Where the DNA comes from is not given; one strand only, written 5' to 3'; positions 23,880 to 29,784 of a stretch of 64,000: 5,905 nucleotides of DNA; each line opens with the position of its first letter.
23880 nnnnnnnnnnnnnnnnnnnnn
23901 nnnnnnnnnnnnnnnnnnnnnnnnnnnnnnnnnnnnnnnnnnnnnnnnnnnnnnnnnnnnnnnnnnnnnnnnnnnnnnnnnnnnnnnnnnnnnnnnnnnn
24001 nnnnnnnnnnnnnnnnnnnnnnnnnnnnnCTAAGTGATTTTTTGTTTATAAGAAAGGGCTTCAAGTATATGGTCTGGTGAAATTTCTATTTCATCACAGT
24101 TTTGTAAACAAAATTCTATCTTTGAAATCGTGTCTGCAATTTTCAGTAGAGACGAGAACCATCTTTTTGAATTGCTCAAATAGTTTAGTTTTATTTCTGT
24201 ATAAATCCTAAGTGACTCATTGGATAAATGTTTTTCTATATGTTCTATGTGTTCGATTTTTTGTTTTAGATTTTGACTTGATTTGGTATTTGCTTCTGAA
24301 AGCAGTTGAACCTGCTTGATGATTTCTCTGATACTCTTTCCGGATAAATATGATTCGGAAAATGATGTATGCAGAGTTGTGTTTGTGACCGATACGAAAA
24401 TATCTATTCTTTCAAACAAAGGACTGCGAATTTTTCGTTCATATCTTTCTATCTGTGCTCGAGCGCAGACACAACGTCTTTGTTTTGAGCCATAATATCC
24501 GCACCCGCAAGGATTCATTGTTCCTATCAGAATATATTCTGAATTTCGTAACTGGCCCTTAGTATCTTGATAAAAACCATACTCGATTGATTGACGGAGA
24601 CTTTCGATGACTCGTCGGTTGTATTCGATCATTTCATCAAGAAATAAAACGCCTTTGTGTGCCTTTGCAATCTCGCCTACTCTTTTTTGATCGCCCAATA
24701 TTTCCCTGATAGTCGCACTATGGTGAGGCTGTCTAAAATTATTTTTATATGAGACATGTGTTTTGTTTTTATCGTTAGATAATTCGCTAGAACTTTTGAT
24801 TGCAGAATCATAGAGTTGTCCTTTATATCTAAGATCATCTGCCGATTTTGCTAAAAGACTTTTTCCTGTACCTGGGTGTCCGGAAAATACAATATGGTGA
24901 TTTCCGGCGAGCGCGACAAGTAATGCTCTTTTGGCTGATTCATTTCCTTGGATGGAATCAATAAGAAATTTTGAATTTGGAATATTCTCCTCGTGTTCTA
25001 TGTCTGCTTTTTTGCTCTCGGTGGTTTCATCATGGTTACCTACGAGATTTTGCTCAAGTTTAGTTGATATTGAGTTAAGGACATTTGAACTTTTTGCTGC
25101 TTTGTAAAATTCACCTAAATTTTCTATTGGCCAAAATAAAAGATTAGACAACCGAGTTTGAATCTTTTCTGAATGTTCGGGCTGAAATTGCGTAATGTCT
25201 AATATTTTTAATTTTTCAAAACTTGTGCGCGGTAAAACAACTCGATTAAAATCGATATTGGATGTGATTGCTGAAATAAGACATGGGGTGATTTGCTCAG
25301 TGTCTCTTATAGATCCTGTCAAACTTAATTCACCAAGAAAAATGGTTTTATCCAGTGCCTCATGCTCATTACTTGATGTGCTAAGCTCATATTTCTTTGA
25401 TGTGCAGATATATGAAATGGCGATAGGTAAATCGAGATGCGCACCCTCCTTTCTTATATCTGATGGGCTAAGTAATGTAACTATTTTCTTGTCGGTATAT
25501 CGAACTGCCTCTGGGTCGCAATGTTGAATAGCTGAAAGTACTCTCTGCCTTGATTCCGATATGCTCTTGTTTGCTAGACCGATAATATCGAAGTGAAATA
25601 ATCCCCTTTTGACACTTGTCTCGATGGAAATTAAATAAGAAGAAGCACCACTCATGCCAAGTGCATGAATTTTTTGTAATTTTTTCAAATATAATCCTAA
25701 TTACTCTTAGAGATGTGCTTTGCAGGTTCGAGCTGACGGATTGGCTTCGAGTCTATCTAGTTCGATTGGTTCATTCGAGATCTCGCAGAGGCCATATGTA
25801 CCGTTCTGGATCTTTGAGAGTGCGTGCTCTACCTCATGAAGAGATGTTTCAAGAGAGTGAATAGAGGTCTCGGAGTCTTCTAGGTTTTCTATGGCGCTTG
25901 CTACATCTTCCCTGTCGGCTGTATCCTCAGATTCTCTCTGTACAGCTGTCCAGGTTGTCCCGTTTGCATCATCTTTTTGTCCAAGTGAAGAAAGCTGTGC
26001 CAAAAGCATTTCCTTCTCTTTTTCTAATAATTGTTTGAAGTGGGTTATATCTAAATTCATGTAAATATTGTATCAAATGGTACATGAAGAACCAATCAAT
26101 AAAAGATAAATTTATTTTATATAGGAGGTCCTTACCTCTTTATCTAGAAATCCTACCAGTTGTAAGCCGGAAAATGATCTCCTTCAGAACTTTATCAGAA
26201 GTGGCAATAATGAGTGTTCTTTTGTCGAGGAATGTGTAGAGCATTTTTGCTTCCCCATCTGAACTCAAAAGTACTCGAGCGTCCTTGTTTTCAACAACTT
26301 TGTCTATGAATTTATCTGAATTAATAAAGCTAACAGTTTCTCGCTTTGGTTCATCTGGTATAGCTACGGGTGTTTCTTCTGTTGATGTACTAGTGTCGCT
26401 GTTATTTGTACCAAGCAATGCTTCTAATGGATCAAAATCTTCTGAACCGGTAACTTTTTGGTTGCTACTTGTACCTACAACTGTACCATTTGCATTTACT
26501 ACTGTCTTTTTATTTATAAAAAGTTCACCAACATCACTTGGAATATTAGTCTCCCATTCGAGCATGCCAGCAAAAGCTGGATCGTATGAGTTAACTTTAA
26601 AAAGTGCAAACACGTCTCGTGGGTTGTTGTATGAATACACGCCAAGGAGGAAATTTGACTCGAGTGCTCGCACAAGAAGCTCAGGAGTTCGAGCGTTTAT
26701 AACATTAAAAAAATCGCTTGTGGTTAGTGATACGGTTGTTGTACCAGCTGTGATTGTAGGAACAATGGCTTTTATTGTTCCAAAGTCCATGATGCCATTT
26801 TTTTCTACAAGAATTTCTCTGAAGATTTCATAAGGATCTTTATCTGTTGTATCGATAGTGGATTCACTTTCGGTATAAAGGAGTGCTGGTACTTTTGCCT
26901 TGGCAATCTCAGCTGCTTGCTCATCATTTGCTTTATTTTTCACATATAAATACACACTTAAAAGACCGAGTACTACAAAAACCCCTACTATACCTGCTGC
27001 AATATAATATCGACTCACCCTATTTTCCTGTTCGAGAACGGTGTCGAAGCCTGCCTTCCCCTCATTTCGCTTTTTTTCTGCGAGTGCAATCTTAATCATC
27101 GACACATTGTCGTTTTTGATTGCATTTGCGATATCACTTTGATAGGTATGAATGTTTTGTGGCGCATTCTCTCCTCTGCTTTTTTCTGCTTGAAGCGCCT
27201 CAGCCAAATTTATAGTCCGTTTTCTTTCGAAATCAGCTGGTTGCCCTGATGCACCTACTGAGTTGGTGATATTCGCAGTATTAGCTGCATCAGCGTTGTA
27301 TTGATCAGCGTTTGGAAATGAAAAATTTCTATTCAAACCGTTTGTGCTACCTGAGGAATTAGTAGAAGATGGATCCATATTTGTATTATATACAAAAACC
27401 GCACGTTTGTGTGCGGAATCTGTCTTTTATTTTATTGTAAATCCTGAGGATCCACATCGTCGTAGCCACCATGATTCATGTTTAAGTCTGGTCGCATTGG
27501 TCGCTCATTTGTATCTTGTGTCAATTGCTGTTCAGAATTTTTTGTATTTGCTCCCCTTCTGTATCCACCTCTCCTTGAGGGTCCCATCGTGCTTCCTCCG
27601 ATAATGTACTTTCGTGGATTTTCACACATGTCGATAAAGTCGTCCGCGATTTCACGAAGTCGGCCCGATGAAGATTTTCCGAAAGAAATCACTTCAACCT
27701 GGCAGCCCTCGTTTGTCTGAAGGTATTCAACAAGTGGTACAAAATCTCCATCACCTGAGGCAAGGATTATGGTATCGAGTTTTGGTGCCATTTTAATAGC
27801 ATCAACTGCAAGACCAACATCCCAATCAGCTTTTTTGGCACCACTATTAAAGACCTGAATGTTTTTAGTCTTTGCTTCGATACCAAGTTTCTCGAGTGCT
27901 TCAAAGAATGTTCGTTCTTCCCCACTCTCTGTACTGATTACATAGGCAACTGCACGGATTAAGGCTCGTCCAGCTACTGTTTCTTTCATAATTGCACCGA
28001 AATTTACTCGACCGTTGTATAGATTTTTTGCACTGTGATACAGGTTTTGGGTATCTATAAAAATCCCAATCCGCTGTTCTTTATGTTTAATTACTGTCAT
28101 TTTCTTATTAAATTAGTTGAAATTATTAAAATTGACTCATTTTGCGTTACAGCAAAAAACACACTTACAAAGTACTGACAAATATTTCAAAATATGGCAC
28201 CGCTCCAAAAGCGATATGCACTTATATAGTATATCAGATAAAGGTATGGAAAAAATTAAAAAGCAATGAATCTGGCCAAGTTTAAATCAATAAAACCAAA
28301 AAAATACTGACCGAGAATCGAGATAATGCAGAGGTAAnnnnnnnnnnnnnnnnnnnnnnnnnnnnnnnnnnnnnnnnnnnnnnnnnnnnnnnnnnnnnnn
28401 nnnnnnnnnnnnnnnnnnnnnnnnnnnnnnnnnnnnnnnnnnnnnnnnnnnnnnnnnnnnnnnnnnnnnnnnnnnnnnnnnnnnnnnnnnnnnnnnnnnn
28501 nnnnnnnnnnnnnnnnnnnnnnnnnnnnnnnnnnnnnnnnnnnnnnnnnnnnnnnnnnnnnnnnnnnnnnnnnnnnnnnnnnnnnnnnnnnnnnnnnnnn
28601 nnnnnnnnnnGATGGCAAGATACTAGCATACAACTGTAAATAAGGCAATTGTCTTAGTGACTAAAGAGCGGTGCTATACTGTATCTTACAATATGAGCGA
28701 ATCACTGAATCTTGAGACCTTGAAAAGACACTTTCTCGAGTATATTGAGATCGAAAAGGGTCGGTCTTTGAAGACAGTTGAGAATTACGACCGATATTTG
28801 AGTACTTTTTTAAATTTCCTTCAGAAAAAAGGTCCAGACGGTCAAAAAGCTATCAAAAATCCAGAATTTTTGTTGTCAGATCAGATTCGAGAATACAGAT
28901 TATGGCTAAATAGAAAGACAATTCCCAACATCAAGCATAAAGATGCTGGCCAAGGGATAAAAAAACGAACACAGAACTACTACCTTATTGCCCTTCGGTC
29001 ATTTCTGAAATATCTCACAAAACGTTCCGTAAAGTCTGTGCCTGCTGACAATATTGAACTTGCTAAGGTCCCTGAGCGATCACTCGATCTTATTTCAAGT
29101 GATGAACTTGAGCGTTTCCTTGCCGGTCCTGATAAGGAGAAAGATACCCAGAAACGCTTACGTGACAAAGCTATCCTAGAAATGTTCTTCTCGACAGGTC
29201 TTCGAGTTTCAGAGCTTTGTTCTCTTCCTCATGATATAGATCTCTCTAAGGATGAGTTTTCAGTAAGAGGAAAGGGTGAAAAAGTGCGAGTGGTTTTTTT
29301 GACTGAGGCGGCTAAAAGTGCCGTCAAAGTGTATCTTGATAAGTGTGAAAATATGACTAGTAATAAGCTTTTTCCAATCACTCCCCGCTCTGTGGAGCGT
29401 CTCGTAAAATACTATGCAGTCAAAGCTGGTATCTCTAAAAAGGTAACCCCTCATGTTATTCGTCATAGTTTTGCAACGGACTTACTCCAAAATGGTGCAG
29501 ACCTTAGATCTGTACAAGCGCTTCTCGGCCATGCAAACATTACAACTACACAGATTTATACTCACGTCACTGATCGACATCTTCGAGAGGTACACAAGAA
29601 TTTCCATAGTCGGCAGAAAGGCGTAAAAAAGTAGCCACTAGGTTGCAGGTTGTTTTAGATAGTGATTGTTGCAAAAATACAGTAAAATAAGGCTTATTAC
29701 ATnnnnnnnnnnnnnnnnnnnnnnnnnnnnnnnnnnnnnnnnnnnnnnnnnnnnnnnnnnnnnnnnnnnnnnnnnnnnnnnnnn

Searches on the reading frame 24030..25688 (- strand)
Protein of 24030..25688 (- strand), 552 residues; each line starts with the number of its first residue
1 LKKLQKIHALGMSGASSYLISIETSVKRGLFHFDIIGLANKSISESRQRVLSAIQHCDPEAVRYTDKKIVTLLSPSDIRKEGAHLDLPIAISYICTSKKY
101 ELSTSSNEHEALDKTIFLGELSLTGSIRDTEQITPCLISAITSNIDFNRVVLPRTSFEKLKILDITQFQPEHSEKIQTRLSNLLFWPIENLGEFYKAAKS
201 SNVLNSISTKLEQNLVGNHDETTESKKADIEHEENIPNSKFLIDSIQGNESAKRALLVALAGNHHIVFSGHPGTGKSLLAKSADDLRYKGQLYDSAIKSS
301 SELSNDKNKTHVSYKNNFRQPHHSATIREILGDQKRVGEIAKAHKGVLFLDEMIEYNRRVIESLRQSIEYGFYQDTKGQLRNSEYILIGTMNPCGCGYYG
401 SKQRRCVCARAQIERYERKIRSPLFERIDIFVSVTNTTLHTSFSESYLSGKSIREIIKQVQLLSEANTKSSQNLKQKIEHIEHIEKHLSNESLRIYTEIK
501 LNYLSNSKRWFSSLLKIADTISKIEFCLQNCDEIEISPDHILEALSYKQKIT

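Call 8: search_protein_families(library=pfam, proteins=[window:24030-25688:-], max_evalue=0.001)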
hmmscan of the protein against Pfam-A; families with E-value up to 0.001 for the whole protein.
window:24030-25688:- (552 aa): 4 families
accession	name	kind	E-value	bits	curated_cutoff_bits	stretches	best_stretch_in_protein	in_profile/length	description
PF01078.27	Mg_chelatase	-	4.6e-50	170.3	20.3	1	245-438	4-203/207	Magnesium chelatase, subunit ChlI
PF13541.12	ChlI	-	9.4e-28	97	27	1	22-155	1-120/121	Subunit ChlI of Mg-chelatase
PF07728.20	AAA_5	-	6.7e-05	23.4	22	1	265-395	1-125/139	AAA domain (dynein-related subfamily)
PF00158.32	Sigma54_activat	-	0.00017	21.7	20.2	0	334-369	83-118/168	Sigma-54 interaction domain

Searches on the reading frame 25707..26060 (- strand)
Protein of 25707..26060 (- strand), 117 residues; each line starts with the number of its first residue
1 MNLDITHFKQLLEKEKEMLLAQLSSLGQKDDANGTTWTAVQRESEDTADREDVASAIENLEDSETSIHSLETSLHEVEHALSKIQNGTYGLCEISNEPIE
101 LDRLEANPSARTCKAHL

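Call 9: search_protein_families(library=pfam, proteins=[window:25707-26060:-], max_evalue=0.001)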
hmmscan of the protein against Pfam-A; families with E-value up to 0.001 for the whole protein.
window:25707-26060:- (117 aa): 1 family
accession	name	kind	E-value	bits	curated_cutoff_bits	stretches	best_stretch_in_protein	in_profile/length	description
PF01258.23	zf-dskA_traR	-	2.7e-07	30.9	24.9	1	87-114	1-28/36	Prokaryotic dksA/traR C4-type zinc finger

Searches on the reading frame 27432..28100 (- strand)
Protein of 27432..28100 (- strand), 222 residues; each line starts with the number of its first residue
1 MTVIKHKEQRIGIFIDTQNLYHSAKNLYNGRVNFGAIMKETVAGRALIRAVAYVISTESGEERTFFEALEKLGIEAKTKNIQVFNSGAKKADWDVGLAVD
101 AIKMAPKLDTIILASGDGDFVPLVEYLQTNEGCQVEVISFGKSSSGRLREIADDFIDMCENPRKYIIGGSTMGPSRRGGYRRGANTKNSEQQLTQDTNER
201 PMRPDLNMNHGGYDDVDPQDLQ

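Call 9: search_protein_families(library=pfam, proteins=[window:27432-28100:-], max_evalue=0.001)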
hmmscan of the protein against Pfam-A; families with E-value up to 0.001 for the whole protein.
window:27432-28100:- (222 aa): 1 family
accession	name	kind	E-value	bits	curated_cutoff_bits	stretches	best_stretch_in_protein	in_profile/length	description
PF01936.24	NYN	-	5.1e-35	121.5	24.2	1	10-158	1-144/145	NYN domain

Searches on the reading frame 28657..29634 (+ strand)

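Call 9: search_protein_families(library=pfam, proteins=[window:28657-29634:+], max_evalue=0.001)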
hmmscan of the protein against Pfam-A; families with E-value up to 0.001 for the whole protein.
window:28657-29634:+ (325 aa): 3 families
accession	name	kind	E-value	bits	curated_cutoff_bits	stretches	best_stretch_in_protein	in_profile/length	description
PF00589.27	Phage_integrase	-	1.6e-39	135.9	27.1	1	146-307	3-171/172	Phage integrase family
PF02899.23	Phage_int_SAM_1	-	4e-11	43.5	22.3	1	25-123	3-82/83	Phage integrase, N-terminal SAM-like domain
PF13495.12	Phage_int_SAM_4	-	4.8e-09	36.9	27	0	99-161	12-56/85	Phage integrase, N-terminal SAM-like domain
